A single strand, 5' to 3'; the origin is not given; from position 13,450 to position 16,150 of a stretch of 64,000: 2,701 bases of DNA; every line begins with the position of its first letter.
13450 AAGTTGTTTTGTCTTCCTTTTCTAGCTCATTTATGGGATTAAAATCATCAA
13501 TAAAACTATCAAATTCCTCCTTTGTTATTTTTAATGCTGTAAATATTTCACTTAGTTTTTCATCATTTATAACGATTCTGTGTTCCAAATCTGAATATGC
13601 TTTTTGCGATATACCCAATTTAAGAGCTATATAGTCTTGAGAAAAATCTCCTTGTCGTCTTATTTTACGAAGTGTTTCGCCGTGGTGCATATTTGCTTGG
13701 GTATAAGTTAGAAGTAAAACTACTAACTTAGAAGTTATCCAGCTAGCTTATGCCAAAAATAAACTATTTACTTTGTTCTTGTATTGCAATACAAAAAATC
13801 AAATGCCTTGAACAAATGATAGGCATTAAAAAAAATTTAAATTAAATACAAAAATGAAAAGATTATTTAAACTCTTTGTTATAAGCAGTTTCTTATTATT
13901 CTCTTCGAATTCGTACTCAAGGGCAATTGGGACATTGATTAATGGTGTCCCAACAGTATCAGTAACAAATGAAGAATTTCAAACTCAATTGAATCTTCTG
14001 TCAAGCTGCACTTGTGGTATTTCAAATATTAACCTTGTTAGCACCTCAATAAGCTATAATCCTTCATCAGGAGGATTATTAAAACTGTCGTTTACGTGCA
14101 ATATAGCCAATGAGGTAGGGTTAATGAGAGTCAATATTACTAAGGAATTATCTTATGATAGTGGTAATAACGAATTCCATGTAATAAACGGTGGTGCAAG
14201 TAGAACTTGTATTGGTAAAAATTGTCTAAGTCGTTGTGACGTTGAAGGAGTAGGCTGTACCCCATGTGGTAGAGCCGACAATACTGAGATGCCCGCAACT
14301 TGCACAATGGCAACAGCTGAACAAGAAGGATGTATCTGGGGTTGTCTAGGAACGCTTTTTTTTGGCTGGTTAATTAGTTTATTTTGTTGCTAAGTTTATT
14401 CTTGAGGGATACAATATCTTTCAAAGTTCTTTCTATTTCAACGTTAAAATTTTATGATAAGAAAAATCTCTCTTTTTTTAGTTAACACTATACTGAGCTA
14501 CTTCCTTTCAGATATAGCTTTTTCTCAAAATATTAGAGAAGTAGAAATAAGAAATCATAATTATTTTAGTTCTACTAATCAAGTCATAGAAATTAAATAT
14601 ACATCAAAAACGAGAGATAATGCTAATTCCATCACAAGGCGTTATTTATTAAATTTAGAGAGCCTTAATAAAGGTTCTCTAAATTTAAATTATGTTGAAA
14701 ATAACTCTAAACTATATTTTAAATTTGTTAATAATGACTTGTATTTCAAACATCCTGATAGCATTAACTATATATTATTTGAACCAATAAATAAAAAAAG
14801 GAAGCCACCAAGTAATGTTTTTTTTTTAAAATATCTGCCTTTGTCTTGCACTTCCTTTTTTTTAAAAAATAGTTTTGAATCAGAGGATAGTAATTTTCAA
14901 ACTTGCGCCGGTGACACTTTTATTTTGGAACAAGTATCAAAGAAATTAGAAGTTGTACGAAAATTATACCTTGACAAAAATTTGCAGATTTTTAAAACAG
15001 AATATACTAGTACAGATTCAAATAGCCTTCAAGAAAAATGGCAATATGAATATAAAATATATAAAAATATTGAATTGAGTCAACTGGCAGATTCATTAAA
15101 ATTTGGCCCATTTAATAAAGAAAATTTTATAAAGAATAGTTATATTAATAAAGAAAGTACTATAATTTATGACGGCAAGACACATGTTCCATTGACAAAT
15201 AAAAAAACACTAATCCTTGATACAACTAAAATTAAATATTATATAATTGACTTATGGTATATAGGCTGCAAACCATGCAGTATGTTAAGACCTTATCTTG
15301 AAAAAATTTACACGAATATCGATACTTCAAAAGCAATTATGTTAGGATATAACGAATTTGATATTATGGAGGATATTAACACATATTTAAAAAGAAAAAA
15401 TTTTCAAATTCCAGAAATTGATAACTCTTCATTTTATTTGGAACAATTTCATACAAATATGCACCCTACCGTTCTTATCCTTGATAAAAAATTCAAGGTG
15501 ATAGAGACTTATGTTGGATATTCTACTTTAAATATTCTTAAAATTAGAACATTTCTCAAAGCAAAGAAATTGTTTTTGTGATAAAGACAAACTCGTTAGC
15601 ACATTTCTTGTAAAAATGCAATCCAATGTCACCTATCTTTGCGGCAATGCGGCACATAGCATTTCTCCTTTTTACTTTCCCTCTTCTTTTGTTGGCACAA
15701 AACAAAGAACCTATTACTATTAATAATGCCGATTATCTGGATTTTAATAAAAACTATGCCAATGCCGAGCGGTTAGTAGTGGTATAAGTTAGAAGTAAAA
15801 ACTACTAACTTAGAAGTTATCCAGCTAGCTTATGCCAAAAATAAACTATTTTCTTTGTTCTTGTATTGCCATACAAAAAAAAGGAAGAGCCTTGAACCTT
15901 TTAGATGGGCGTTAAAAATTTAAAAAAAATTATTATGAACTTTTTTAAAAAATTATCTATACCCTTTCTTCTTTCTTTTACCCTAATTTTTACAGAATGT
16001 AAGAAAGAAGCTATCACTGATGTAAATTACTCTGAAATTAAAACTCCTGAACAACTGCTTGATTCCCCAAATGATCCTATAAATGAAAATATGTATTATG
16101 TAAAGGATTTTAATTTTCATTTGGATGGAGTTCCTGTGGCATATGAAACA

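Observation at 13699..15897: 115-bp leader element R repeated upstream of two secreted-protein operons, with a perfect 16-bp palindrome next to an XRE regulator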

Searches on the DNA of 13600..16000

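Call 11: search_rna_families(source=window, start=13600, end=16000, threshold=evalue, max_evalue=10)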
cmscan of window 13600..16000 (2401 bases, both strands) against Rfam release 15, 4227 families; matches with E-value up to 10: 7.
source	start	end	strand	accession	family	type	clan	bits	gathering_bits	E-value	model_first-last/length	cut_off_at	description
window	15864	15935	+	RF01842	mycoplasma_FSE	Cis-reg; frameshift_element;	-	27.2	88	2.5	1-87/87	no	mycoplasma ribosomal frameshift element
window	14395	14449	-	RF01600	snoR25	Gene; snRNA; snoRNA; CD-box;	-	23.9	50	1.2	1-70/70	no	small nucleolar RNA snoR25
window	13846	13905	+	RF00242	ctRNA_pT181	Gene; antisense;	-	22.7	56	6.6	1-94/94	no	ctRNA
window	15555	15633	-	RF02366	Yfr19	Gene; sRNA;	-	22.6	70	2.7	1-82/82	no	Cyanobacterial functional RNA 19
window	15877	15944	-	RF02057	STnc40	Gene; sRNA;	-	19.2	45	4.6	1-70/70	no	Salmonella enterica sRNA STnc40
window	15457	15567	-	RF04329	snoMe18S-C1367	Gene; snRNA; snoRNA; CD-box;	-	19.1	101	2.5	1-110/110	no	Drosophila C/D box small nucleolar RNA snoMe18S-C1367 family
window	14502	14593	-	RF02328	TtnuHACA21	Gene; snRNA; snoRNA; HACA-box;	-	18.3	100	8.2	1-130/130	no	Tetrahymena snoRNA TtnuHACA21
